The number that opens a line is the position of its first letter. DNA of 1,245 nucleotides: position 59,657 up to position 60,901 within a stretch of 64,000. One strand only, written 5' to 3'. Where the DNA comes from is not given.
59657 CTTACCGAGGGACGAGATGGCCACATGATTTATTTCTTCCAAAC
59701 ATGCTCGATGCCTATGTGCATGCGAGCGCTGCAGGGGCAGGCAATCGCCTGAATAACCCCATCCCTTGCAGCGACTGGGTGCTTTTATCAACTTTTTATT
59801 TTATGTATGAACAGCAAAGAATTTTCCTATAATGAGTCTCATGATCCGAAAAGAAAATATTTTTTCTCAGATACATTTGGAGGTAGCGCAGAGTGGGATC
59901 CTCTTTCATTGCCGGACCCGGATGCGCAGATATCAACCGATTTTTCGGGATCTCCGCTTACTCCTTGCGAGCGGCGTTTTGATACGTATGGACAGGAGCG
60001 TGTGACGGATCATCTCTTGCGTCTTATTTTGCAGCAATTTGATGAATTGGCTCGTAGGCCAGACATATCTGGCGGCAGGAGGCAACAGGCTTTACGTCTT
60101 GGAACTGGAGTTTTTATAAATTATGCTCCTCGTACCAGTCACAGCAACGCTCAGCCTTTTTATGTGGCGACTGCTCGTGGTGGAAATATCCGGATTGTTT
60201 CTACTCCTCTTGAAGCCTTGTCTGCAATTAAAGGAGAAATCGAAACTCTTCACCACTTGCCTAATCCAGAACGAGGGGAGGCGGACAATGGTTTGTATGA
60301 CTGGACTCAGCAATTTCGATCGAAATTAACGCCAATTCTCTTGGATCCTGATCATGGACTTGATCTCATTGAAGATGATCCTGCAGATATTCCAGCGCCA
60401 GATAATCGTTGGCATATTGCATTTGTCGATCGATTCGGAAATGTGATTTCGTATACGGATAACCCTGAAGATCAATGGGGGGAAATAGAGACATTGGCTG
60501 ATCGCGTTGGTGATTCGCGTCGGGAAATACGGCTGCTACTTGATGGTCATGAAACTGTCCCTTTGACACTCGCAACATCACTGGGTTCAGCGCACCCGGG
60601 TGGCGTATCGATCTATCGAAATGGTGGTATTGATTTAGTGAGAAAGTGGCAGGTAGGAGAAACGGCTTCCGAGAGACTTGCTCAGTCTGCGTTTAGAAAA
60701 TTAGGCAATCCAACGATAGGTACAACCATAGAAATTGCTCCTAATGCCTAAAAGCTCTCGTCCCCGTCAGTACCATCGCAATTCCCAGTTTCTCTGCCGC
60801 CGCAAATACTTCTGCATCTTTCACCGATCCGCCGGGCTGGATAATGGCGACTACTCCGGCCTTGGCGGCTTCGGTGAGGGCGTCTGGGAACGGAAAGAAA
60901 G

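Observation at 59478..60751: SAM-I OFF riboswitch controlling a divergent DUF62-like (SAM-cleaving enzyme family) gene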

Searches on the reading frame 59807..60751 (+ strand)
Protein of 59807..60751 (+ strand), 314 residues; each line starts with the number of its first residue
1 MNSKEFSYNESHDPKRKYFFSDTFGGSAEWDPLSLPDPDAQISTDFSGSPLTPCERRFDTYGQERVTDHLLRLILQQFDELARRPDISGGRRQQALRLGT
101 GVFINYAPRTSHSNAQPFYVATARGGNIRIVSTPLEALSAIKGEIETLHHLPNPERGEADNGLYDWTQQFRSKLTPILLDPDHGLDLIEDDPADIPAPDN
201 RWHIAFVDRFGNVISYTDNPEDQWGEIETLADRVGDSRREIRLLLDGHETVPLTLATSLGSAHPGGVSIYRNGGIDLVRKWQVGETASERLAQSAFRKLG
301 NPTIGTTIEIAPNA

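Call 6: search_protein_families(library=pfam, proteins=[window:59807-60748:+], max_evalue=1)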
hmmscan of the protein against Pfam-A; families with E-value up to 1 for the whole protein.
window:59807-60748:+ (314 aa): 1 family
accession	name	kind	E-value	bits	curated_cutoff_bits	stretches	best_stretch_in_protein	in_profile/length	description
PF20257.3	SAM_HAT_C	-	0.27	12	25.5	1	203-218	2-17/84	SAM hydroxide adenosyltransferase C-terminal domain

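Call 7: find_homologous_proteins(query=window:59807-60748:+, max_evalue=0.001)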
Query window:59807-60748:+ (314 aa): 30 proteins with E <= 0.001 among 2467 candidates.
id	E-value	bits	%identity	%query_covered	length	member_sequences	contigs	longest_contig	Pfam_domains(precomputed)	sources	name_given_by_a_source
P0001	9.1e-213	723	100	100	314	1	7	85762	-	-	-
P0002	1.6e-109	384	56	98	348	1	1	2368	-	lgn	-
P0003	5.3e-108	379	57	95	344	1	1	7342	-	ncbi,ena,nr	ncbi:MAG TPA: hypothetical protein PKV72_02705 [Candidatus Peribacteria bacterium]|nr:hypothetical p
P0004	1.9e-107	377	56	96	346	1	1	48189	-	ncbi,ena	-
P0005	1.5e-106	374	53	96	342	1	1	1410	-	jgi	jgi:hypothetical protein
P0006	3.2e-105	370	57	95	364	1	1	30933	-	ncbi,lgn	-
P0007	8.0e-105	369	55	96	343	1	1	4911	-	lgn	-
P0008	3.7e-103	363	57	96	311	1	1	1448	-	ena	-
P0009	2.2e-102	361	57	95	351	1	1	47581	-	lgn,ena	-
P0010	5.0e-101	356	57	95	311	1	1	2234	-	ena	-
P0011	4.5e-96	340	54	95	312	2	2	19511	-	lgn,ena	-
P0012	8.0e-95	336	55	96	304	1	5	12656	-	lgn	-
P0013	1.4e-94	335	51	96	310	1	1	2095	-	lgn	-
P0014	3.6e-94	334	53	95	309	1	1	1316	-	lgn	-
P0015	1.7e-93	331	52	95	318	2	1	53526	-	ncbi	-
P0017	2.3e-91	324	52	95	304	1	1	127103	-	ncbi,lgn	-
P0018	2.4e-89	318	52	96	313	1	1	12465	-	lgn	-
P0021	4.2e-67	245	44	95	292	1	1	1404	PF20257.4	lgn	-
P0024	6.6e-66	241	43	95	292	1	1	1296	PF20257.4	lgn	-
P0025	2.1e-64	236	45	95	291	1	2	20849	-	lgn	-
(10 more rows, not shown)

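Call 8: search_solved_structures(query=window:59807-60748:+, max_evalue=10, show_alignments=3)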
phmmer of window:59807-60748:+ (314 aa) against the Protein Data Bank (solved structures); distinct sequences matched with E-value up to 10: 0.

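Call 11: search_solved_structures(query=A1, max_evalue=10, show_alignments=3)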
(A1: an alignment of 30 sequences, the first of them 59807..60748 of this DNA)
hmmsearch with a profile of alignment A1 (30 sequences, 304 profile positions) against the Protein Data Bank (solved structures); distinct sequences matched with E-value up to 10: 3.
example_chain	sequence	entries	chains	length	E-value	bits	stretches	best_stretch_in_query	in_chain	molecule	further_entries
22uy_A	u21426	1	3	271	0.04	16.2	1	184-224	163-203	(R)-S-adenosyl-L-methionine hydrolase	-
2f4n_A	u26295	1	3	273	0.041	16.2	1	184-224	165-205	Hypothetical protein MJ1651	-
2zqm_A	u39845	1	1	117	2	10.6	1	118-156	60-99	Prefoldin beta subunit 1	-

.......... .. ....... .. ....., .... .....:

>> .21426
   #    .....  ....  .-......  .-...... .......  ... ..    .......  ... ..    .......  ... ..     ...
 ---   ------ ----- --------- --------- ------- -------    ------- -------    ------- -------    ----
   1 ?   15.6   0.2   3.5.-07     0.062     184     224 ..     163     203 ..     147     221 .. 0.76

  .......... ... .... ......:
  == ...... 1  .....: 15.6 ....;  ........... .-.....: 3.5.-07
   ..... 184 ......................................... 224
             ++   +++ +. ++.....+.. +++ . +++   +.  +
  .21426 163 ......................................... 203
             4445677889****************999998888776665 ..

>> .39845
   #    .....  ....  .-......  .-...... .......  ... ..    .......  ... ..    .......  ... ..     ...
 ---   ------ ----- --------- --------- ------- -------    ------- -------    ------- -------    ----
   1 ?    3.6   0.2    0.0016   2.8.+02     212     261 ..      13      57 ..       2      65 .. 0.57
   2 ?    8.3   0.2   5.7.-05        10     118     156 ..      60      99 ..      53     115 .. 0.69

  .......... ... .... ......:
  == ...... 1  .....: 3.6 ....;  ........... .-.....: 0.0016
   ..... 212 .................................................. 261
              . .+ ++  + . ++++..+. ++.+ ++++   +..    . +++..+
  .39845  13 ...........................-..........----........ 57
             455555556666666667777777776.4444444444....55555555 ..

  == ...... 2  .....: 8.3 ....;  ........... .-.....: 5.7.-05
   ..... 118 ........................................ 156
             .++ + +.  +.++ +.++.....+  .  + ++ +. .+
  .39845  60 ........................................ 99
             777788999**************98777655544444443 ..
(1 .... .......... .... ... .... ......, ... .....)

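Call 12: search_protein_families(library=pfam, alignment_id=A1, max_evalue=1)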
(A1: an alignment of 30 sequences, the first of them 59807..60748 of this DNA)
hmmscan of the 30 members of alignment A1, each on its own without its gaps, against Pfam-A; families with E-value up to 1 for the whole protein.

A. member 1, window:59807-60748:+ (314 aa): 1 family
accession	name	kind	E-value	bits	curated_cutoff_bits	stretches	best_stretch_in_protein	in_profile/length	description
PF20257.3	SAM_HAT_C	-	0.27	12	25.5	1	203-218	2-17/84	SAM hydroxide adenosyltransferase C-terminal domain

B. families by the number of members that match (of 30 scanned): 10 families
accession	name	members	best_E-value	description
PF20257.3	SAM_HAT_C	30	1.4e-06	SAM hydroxide adenosyltransferase C-terminal domain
PF12068.14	PH_RBD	2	0.23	Rab-binding domain (RBD)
PF24727.1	DUF7679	1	0.035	Domain of unknown function (DUF7679)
PF18221.6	MU2_FHA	1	0.039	Mutator 2 Fork head associated domain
PF07765.17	KIP1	1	0.041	KIP1-like protein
PF07510.16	GmrSD_C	1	0.16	GmrSD restriction endonucleases, C-terminal domain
PF04310.18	MukB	1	0.2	MukB N-terminal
PF13730.12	HTH_36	1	0.22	Helix-turn-helix domain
PF04741.18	InvH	1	0.24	InvH outer membrane lipoprotein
PF20145.4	ARMET_N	1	0.32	ARMET, N-terminal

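Call 14: find_related_loci(query=A1, collection=genome_contigs, flank=4000)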
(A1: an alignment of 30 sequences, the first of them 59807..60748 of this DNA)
Query A1 (314 aa) in genome_contigs; peptide patterns used: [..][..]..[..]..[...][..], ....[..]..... (x = any residue, [..] = any of these).
373 stretches matched a pattern; 37 encode a relative of the query (tblastn E <= 1e-3); 37 distinct loci.
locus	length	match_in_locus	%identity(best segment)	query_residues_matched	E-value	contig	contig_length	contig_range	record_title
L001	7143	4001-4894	57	12-310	2e-111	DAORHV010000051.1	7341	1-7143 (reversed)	MAG TPA_asm: Candidatus Peribacteria bacterium isolate AMR_MDS_5595 NODE_2105_length_7341_cov_5.926023, whole genome sho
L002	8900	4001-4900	56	11-311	7e-111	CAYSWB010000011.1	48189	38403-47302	MAG TPA_asm: uncultured Candidatus Peribacteria bacterium isolate SRP150892_co2_30 genome assembly, contig: NODE_795_len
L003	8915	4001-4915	57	14-312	2e-109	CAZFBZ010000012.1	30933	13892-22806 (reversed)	MAG TPA_asm: uncultured Candidatus Peribacteria bacterium isolate SRP342105_co2_218 genome assembly, contig: NODE_1470_l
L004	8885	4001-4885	55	14-310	6e-103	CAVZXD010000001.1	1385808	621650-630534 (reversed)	MAG: Candidatus Peribacteria bacterium isolate MFD01916.bin.1.18 genome assembly, contig: contig_1035, whole genome shot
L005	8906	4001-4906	52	14-311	7e-98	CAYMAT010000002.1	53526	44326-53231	MAG TPA_asm: uncultured Candidatus Peribacteria bacterium isolate SRP342105_co2_387 genome assembly, contig: NODE_545_le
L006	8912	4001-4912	54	14-311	6e-97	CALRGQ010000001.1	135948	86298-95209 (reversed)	MAG: Candidatus Peribacteria bacterium isolate AH-03may19-31 genome assembly, contig: AH-03may19-C71, whole genome shotg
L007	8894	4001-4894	51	14-311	4e-96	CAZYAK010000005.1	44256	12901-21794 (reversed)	MAG TPA_asm: uncultured Candidatus Peribacteria bacterium isolate binchicken_co105_114 genome assembly, contig: NODE_967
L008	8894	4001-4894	52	12-311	1e-94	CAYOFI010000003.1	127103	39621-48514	MAG TPA_asm: uncultured Candidatus Peribacteria bacterium isolate SRP278252_co2_829 genome assembly, contig: NODE_176_le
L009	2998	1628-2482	44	14-310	3e-76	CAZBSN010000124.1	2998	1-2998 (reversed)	MAG TPA_asm: uncultured Candidatus Peribacteria bacterium isolate SRP136066_co1_220 genome assembly, contig: NODE_69324_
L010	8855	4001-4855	44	15-311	7e-74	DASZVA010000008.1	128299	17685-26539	MAG TPA_asm: Candidatus Peribacteraceae bacterium isolate SMAG_U6119 k141_242510, whole genome shotgun sequence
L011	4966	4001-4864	43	14-311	8e-73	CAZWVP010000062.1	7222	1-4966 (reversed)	MAG TPA_asm: uncultured Candidatus Peribacteria bacterium isolate SRP342105_co1_350 genome assembly, contig: NODE_14606_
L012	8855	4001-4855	42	15-311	1e-72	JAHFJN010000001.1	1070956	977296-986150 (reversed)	MAG: Candidatus Peribacteria bacterium isolate nzgw387 NODE_1_length_1070957_cov_9.974966, whole genome shotgun sequence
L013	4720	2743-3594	42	15-311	1e-72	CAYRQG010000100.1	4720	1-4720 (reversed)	MAG TPA_asm: uncultured Candidatus Peribacteria bacterium isolate SRP278252_co2_356 genome assembly, contig: NODE_39520_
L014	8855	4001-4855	46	15-311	6e-72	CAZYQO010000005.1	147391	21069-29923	MAG TPA_asm: uncultured Candidatus Peribacteria bacterium isolate SRP292972_co1_29 genome assembly, contig: NODE_130_len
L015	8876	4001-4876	43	8-311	2e-71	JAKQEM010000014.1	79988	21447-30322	MAG: bacterium isolate USDE_maxbin.105 k141_1777301, whole genome shotgun sequence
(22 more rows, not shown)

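Call 15: find_related_loci(query=A1, collection=metagenome_contigs, flank=4000)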
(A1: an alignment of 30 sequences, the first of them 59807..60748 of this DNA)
Query A1 (314 aa) in metagenome_contigs; peptide patterns used: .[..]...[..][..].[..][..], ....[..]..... (x = any residue, [..] = any of these).
46 stretches matched a pattern; 13 encode a relative of the query (tblastn E <= 1e-3); 13 distinct loci.
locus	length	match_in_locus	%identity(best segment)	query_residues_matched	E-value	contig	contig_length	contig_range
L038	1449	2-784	53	56-311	7e-90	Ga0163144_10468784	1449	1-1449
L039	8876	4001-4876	43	8-311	5e-72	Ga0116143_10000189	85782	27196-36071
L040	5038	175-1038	41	15-311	3e-72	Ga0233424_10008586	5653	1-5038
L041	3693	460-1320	43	13-311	2e-71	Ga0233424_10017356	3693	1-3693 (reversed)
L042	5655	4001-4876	44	11-310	7e-70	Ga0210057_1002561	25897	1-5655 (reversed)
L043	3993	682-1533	42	15-311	4e-70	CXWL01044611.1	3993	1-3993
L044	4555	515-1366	40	15-310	1e-68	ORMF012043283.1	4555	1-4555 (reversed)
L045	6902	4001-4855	43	15-310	2e-65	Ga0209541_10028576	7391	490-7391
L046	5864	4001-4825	44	14-310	6e-62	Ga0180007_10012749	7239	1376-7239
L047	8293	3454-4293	37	11-299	5e-54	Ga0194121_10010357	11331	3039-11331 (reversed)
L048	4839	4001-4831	37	11-296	2e-53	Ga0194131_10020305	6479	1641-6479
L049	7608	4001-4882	33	15-310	6e-31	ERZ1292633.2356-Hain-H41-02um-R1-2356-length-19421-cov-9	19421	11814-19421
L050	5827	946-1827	33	15-310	5e-31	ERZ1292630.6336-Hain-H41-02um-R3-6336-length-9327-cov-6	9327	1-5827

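Call 17: predict_structure(alignment_id=A1)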
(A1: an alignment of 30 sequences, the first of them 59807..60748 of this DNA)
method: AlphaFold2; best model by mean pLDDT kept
length: 314 residues; sequences in the alignment: 30
mean_pLDDT: 90.5   pTM: 0.89
mean pLDDT of the five models: 90.5, 90.2, 90.1, 89.3, 88.9
residues with pLDDT >= 90: 237; 70-90: 48; 50-70: 22; < 50: 7
segments of 3 or more residues with pLDDT < 50: 1-5
pLDDT, mean of each block of 10 residues (from residue 1): 46 92 79 91 96 95 93 98 96 96 85 80 98 96 98 90 83 87 96 97 96 95 93 72 95 93 94 93 95 96 96 77
secondary structure, 60 per line:
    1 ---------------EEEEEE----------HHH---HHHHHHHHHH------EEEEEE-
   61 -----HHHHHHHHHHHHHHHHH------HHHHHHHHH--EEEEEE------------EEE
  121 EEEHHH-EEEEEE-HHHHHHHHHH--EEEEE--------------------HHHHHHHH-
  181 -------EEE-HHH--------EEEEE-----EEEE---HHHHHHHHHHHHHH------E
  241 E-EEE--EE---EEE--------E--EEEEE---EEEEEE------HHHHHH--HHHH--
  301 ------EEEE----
elements in order: E16-21 H38-47 E54-59 H66-82 H89-97 E100-105 E118-123 E128-133 H135-144 E147-151 H172-179 E188-190 E203-207 E213-216 H220-233 E243-245 E253-255 E267-271 E275-280 H287-292 H295-298 E307-310

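Call 20: fold_search(model_id=the predicted structure, library=pdb)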
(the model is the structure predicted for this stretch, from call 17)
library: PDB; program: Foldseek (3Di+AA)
matches with E <= 10: 288; with E <= 0.001: 34
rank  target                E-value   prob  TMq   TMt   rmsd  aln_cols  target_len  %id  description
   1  2zbv_C                7.9e-11  1.00  0.50  0.58   7.7       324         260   14  Crystal structure of uncharacterized conserved protein from Thermotoga maritima (released 2007-11-13)
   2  2zbv_B                3.0e-10  1.00  0.48  0.57   7.9       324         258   12  Crystal structure of uncharacterized conserved protein from Thermotoga maritima (released 2007-11-13)
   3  2zbu_A                3.6e-10  1.00  0.47  0.55   8.4       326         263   12  Crystal structure of uncharacterized conserved protein from Thermotoga maritima (released 2007-11-13)
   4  2cw5_A                3.0e-09  1.00  0.45  0.57   8.1       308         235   13  Crystal structure of a conserved hypothetical protein from Thermus thermophilus HB8 (released 2005-12-16)
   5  6rz2_A                5.1e-09  1.00  0.52  0.59   7.7       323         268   14  SalL with Chloroadenosine (released 2020-04-15)
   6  2q6o_A                5.8e-09  1.00  0.50  0.56   8.3       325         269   15  SalL-Y70T with SAM and Cl (released 2007-12-11)
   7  6ryz_A                6.1e-09  1.00  0.50  0.56   8.0       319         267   14  SalL with S-adenosyl methionine (released 2020-04-15)
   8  6rz2_C                7.3e-09  1.00  0.51  0.58   7.8       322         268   16  SalL with Chloroadenosine (released 2020-04-15)
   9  6rz2_B                1.0e-08  1.00  0.50  0.57   8.0       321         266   14  SalL with Chloroadenosine (released 2020-04-15)
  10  7ccg                  1.3e-08  1.00  0.47  0.54   8.6       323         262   12  Crystal structure of ClA1, a kind of a chlorinase from soil bacteria (released 2020-09-09)
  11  6ryz_B                2.8e-08  1.00  0.49  0.57   7.9       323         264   13  SalL with S-adenosyl methionine (released 2020-04-15)
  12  2q6i                  5.4e-08  1.00  0.49  0.56   8.1       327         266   12  salL with ClDA and LMet (released 2007-12-11)
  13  6ryz_C                5.4e-08  1.00  0.50  0.57   7.9       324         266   15  SalL with S-adenosyl methionine (released 2020-04-15)
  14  2cw5_C                6.5e-08  1.00  0.44  0.56   8.8       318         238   12  Crystal structure of a conserved hypothetical protein from Thermus thermophilus HB8 (released 2005-12-16)
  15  22uy_A                7.3e-08  1.00  0.47  0.58   8.3       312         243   13  S-adenosyl-L-methionine hydrolase(MJ1651) mutant-R89A (released 2026-03-18)
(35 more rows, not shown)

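Call 23: find_encoding_contigs(protein=window:59807-60751:+, flank=3000, max_places=10)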
Protein window:59807-60751:+ (314 aa): 11 contigs read that carry it; 7 places shown.
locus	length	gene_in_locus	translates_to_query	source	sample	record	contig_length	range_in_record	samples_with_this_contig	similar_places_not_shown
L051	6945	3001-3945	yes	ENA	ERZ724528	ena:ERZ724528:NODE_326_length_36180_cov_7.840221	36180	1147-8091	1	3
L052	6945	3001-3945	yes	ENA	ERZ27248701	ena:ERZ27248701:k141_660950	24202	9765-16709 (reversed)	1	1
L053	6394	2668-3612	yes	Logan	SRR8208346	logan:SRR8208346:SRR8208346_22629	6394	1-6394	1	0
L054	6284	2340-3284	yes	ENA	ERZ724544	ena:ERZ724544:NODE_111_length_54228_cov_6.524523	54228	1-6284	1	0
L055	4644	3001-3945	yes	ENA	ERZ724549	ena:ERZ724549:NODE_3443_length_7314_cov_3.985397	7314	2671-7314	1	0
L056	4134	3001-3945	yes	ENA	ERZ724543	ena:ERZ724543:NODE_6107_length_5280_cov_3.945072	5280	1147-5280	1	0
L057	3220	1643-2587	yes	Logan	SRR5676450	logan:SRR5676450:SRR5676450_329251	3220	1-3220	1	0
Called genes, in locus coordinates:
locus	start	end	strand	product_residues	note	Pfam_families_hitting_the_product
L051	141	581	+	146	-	PF01668:SmpB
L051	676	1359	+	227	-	PF00633:HHH (weak), PF21176:RecR_HhH, PF21175:RecR_C (faint), PF01751:Toprim, PF13662:Toprim_4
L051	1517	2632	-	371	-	PF01546:Peptidase_M20, PF07687:M20_dimer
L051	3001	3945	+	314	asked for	-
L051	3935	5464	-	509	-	PF02142:MGS, PF01808:AICARFT_IMPCHas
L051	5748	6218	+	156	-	PF00072:Response_reg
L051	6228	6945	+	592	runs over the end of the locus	PF05157:MshEN, PF00437:T2SSE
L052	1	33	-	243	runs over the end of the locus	PF13641:Glyco_tranf_2_3, PF00535:Glycos_transf_2, PF10111:Glyco_tranf_2_2, PF13506:Glyco_transf_21 (faint), PF13632:Glyco_trans_2_3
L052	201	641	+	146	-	PF01668:SmpB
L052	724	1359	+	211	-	PF00633:HHH (weak), PF21176:RecR_HhH, PF21175:RecR_C (faint), PF01751:Toprim, PF13662:Toprim_4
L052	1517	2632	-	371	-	PF01546:Peptidase_M20, PF07687:M20_dimer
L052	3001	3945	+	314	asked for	-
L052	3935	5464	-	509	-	PF02142:MGS, PF01808:AICARFT_IMPCHas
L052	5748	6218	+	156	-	PF00072:Response_reg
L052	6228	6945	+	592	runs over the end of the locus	PF05157:MshEN, PF00437:T2SSE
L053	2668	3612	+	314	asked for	-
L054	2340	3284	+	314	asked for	-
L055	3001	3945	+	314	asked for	-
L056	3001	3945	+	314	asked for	-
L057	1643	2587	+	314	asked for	-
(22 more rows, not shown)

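Call 30: search_protein_representatives(alignment_id=A1)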
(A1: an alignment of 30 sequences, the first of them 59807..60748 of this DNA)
Query: 30 sequences, 304 profile positions. Proteins with E-value up to 0.001 (for the whole library): 129; up to 1e-10: 88; up to 1e-30: 40. The best 129 are listed.
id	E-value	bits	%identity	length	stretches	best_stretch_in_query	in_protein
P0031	3.4e-129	446.6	-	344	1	4-301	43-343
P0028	8.7e-118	409.2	-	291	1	1-301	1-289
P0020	6.0e-114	396.6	-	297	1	4-302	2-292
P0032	1.0e-109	382.7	-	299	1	1-302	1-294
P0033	3.6e-103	361.2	-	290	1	4-301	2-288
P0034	5.3e-102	357.3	-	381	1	6-300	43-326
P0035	1.0e-101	356.4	-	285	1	3-300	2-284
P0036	6.4e-95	334.1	-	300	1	4-300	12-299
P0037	6.5e-92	324.2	-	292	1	5-301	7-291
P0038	2.4e-91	322.4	-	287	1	2-300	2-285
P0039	1.1e-86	307.0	-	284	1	1-301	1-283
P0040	1.6e-85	303.3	-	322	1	3-300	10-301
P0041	6.9e-84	297.9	-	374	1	4-301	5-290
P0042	7.6e-81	287.9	-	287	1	1-300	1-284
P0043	6.7e-78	278.2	-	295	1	1-301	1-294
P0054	5.7e-54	199.6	-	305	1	1-300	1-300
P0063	1.4e-43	165.5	-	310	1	3-296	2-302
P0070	2.0e-27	112.5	-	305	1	6-300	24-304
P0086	3.7e-19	85.3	-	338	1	11-295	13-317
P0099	1.0e-15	74.0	-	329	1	4-301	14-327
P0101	1.6e-15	73.3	-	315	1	80-266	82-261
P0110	6.4e-13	64.8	-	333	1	12-300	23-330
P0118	2.9e-10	56.1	-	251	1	83-290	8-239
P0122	7.0e-10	54.8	-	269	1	93-300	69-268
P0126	5.2e-09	52.0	-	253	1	95-262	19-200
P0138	8.8e-07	44.7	-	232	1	97-262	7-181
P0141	4.4e-06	42.4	-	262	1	94-224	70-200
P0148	1.1e-05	41.0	-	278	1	94-217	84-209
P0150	2.9e-05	39.7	-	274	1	90-260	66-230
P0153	7.1e-05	38.4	-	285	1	87-234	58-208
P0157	4.1e-04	35.9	-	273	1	98-218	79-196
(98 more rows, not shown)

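Call 31: search_protein_families(library=pfam, proteins=[P0122, P0141, P0148, P0150, P0153, P0157, P0126, P0138, P0118, P0101], max_evalue=0.01)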
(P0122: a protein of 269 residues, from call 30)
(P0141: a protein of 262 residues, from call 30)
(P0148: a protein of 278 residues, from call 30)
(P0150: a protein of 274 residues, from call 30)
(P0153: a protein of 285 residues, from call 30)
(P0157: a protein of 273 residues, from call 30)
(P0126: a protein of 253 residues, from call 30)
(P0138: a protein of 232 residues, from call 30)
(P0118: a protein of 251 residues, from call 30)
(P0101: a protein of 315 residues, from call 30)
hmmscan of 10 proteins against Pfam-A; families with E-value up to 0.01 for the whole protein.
P0122 (269 aa): 1 family
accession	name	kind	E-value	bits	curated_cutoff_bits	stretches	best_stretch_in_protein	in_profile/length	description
PF20257.3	SAM_HAT_C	-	1.6e-07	32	25.5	1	173-233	3-60/84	SAM hydroxide adenosyltransferase C-terminal domain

P0141 (262 aa): 1 family
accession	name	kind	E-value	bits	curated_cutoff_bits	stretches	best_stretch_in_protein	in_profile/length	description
PF20257.3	SAM_HAT_C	-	4.4e-07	30.6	25.5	1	170-257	3-83/84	SAM hydroxide adenosyltransferase C-terminal domain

P0148 (278 aa): 1 family
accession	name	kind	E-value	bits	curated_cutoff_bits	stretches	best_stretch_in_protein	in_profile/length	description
PF20257.3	SAM_HAT_C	-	2.6e-08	34.5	25.5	1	186-265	3-76/84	SAM hydroxide adenosyltransferase C-terminal domain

P0150 (274 aa): 1 family
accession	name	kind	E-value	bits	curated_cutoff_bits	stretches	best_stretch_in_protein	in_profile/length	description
PF20257.3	SAM_HAT_C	-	1.8e-09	38.2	25.5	1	173-246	2-66/84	SAM hydroxide adenosyltransferase C-terminal domain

P0153 (285 aa): 0 families

P0157 (273 aa): 1 family
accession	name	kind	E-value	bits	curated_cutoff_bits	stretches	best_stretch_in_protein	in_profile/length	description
PF20257.3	SAM_HAT_C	-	2.4e-05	25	25.5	1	172-254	3-76/84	SAM hydroxide adenosyltransferase C-terminal domain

P0126 (253 aa): 1 family
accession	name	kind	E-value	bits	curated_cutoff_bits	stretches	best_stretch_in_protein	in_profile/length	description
PF20257.3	SAM_HAT_C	-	0.00083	20.1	25.5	1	136-202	1-59/84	SAM hydroxide adenosyltransferase C-terminal domain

P0138 (232 aa): 0 families

P0118 (251 aa): 0 families

P0101 (315 aa): 1 family
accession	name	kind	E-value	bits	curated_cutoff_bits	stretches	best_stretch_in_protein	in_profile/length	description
PF20257.3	SAM_HAT_C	-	0.0032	18.2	25.5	0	194-257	2-58/84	SAM hydroxide adenosyltransferase C-terminal domain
